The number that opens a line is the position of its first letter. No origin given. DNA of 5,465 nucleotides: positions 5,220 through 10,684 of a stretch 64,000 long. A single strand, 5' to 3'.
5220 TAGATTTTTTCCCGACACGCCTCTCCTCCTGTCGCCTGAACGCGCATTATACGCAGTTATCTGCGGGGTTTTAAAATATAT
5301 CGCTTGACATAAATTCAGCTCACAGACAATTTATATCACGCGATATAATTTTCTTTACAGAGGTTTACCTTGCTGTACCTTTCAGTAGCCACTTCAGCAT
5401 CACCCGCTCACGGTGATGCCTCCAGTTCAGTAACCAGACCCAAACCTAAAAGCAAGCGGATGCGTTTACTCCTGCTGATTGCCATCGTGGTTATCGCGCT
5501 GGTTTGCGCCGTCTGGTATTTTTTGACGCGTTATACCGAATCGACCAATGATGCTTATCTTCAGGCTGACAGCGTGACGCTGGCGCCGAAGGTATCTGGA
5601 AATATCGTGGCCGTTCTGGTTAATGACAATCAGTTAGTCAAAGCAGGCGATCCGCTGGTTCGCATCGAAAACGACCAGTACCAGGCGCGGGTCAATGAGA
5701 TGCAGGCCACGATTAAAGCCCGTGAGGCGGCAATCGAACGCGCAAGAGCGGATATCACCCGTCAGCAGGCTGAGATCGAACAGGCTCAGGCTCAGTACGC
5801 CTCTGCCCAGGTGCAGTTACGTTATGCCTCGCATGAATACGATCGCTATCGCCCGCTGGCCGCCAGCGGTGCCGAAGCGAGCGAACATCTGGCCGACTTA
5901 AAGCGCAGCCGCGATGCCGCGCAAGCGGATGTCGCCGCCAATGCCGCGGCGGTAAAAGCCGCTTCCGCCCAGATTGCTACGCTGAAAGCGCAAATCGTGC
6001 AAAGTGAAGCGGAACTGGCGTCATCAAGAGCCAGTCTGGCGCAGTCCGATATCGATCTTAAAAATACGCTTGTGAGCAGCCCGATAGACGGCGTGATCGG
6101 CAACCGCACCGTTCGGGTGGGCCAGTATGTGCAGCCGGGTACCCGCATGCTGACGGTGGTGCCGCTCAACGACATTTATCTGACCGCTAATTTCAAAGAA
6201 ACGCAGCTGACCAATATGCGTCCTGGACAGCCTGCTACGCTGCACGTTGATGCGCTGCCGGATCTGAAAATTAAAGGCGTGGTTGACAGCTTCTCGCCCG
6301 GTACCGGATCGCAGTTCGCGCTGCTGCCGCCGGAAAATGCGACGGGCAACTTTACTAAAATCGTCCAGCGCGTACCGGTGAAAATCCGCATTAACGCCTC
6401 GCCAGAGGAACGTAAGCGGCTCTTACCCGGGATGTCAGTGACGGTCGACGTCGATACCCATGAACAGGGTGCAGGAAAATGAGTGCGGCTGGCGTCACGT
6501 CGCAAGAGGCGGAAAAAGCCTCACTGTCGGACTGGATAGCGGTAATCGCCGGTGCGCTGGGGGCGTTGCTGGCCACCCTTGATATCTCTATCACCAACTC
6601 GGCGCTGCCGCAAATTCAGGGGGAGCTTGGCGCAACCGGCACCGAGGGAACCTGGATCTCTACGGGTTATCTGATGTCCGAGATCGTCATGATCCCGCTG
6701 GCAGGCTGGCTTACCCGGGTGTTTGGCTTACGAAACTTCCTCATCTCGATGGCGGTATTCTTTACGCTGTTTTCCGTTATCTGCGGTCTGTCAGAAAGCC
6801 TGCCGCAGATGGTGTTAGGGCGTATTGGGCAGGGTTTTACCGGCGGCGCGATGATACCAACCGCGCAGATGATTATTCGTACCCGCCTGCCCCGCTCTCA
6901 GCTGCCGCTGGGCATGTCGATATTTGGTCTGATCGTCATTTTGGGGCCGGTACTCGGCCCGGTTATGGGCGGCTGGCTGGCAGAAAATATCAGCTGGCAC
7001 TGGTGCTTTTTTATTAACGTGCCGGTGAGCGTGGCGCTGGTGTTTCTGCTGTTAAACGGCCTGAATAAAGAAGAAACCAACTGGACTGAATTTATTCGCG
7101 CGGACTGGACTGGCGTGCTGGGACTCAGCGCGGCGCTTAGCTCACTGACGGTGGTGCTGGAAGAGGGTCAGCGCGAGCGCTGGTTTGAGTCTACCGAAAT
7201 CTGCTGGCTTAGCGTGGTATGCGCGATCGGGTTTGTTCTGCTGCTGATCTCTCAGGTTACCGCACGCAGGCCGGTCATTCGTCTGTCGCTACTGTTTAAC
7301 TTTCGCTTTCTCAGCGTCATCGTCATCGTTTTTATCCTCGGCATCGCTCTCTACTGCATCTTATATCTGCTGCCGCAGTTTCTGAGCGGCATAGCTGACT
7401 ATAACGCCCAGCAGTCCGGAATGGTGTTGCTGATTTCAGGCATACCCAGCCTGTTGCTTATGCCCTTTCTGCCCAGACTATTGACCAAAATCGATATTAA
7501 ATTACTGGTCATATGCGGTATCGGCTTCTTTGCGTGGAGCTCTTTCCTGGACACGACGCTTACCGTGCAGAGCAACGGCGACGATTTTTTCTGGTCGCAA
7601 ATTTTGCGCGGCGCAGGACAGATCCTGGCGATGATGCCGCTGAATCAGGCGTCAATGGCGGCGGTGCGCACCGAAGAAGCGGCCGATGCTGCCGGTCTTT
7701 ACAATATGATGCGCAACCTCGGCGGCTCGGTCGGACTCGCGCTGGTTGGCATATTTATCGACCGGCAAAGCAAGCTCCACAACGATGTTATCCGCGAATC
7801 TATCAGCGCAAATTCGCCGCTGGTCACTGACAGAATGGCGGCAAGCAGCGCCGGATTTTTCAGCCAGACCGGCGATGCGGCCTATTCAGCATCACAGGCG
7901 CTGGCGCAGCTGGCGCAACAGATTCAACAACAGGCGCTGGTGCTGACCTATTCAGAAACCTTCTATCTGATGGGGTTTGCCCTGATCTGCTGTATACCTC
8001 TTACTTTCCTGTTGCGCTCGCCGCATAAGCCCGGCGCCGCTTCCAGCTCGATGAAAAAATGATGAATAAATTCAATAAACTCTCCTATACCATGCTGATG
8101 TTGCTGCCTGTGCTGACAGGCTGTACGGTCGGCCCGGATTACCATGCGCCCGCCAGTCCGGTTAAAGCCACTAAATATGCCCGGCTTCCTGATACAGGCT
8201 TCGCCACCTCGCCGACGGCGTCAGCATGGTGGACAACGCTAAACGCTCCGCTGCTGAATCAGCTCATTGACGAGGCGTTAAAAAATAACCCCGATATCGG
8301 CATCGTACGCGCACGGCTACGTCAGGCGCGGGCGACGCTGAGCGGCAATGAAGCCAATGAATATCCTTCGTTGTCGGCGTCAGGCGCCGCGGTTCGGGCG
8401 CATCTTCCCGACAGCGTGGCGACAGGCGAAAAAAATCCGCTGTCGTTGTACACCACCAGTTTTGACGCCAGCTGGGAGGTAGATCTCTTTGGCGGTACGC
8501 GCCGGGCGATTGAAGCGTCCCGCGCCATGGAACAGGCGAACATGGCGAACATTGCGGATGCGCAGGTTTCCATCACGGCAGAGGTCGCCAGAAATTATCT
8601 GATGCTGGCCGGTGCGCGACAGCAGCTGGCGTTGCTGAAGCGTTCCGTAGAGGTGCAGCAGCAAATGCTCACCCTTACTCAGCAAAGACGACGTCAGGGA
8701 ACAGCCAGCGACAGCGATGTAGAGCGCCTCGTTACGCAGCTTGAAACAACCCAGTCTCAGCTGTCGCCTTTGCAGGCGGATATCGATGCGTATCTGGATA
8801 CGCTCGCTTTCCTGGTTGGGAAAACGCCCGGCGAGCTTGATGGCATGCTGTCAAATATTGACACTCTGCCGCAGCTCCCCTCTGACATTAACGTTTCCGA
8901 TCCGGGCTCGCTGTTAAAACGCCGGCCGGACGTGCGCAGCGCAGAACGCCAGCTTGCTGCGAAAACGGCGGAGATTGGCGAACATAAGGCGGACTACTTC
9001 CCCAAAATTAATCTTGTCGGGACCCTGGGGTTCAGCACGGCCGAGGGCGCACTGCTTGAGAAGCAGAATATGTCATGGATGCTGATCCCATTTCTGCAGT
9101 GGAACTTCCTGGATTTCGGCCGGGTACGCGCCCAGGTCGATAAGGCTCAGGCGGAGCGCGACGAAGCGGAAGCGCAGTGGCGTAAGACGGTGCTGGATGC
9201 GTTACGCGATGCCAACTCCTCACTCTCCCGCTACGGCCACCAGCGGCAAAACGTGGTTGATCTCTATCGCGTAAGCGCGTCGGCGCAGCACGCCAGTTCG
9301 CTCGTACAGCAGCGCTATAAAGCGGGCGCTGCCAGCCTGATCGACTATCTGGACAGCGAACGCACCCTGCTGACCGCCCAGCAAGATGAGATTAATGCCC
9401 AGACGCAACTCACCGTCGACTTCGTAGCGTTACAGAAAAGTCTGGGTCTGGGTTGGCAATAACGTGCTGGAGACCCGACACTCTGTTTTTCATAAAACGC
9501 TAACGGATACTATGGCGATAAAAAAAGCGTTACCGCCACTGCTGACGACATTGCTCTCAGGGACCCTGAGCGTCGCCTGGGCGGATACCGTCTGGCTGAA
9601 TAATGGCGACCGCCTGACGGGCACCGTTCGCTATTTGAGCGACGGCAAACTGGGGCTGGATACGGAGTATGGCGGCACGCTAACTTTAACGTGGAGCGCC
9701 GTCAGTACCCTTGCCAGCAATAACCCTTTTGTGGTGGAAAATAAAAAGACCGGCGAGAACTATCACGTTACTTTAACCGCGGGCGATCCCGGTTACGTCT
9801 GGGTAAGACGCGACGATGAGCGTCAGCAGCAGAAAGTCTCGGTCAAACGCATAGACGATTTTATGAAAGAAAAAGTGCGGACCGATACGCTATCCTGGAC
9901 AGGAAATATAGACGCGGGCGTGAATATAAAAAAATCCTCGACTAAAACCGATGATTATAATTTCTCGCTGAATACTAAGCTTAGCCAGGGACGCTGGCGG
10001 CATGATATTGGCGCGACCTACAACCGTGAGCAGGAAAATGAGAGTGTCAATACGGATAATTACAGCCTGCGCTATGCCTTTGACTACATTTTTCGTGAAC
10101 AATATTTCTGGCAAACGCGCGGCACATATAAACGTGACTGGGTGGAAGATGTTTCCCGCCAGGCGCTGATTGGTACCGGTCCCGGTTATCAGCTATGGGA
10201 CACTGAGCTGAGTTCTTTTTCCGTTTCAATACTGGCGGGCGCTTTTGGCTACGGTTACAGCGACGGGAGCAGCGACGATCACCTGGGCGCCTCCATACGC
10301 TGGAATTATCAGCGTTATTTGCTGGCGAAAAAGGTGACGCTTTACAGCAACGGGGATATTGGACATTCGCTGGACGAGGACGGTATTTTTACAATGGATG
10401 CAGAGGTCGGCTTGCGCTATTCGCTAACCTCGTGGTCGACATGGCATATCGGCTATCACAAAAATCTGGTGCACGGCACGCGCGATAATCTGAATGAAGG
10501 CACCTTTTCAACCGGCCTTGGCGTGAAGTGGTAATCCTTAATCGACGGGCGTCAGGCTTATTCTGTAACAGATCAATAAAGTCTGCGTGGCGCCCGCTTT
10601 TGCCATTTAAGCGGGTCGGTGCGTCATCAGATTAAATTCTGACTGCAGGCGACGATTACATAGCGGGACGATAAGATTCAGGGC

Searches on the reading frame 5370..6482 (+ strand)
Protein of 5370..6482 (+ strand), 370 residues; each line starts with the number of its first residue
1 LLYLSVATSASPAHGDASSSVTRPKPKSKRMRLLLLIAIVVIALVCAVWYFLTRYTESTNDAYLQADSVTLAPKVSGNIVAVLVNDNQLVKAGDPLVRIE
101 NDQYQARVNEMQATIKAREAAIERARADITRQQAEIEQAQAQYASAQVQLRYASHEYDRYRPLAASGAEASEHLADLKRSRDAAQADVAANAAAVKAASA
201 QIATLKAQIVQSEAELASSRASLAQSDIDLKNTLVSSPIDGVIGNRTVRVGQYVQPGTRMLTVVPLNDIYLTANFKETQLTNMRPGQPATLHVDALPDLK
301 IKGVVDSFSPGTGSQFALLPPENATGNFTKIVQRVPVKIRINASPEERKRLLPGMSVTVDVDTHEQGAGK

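Call 36: search_protein_families(library=pfam, proteins=[window:5370-6482:+], max_evalue=0.00001)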
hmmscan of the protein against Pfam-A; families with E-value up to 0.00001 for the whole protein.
window:5370-6482:+ (370 aa): 4 families
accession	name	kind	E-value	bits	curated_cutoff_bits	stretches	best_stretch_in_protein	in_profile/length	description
PF16576.10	HlyD_D23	-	1.4e-19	70.7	30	1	67-310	18-186/214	Barrel-sandwich domain of CusB or HlyD membrane-fusion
PF13437.12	HlyD_3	-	3.9e-19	69.8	22.2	1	235-313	2-81/106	HlyD family secretion protein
PF00529.27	CusB_dom_1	-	2e-13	50.8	26.5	1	198-363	12-89/89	Cation efflux system protein CusB domain 1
PF13533.13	Biotin_lipoyl_2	-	1.2e-11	44.6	29.8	1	69-100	1-32/32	Biotin-lipoyl like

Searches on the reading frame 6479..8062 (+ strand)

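Call 36: search_protein_families(library=pfam, proteins=[window:6479-8062:+], max_evalue=0.00001)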
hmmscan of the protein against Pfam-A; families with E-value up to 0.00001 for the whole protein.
window:6479-8062:+ (527 aa): 2 families
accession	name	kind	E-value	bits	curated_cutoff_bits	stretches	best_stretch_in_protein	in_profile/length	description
PF07690.21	MFS_1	-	4.9e-50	170.8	33.4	1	26-419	2-346/347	Major Facilitator Superfamily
PF06609.19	TRI12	-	3.8e-08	32.7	23.2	1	36-302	60-337/599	Fungal trichothecene efflux pump (TRI12)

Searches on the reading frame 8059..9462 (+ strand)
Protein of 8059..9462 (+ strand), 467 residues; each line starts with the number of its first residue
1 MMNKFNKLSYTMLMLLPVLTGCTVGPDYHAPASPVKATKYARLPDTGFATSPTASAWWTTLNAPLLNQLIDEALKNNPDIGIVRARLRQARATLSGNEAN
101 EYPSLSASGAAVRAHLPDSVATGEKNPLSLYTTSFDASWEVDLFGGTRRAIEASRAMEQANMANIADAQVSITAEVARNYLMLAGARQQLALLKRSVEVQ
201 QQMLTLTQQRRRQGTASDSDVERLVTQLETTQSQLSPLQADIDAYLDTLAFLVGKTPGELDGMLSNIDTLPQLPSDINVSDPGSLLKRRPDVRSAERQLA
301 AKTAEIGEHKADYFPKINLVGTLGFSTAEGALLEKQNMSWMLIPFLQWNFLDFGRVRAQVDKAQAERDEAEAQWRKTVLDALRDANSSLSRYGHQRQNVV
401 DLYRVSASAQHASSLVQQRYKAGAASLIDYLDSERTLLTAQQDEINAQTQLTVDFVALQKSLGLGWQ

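Call 36: search_protein_families(library=pfam, proteins=[window:8059-9462:+], max_evalue=0.00001)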
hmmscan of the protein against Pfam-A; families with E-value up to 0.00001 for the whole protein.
window:8059-9462:+ (467 aa): 1 family
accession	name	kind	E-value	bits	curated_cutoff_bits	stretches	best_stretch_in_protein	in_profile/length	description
PF02321.23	OEP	-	4.4e-46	157.5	22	2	285-460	8-184/187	Outer membrane efflux protein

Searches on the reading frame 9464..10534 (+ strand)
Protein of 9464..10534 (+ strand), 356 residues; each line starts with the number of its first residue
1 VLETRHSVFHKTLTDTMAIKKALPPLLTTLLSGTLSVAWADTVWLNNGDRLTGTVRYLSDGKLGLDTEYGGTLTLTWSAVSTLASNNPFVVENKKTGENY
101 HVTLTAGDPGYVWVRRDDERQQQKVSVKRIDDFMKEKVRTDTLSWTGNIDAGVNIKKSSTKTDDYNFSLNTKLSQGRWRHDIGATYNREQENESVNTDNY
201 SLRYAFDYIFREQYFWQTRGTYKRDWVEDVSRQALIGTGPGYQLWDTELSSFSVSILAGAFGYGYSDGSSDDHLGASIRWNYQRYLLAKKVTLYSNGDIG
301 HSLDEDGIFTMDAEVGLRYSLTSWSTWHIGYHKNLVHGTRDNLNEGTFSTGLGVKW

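Call 36: search_protein_families(library=pfam, proteins=[window:9464-10534:+], max_evalue=0.00001)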
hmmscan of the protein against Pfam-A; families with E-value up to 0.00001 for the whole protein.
window:9464-10534:+ (356 aa): 1 family
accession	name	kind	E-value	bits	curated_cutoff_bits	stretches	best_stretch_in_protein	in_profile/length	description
PF04338.18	DUF481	-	9e-39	134.1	21.1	1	149-356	1-210/210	Protein of unknown function, DUF481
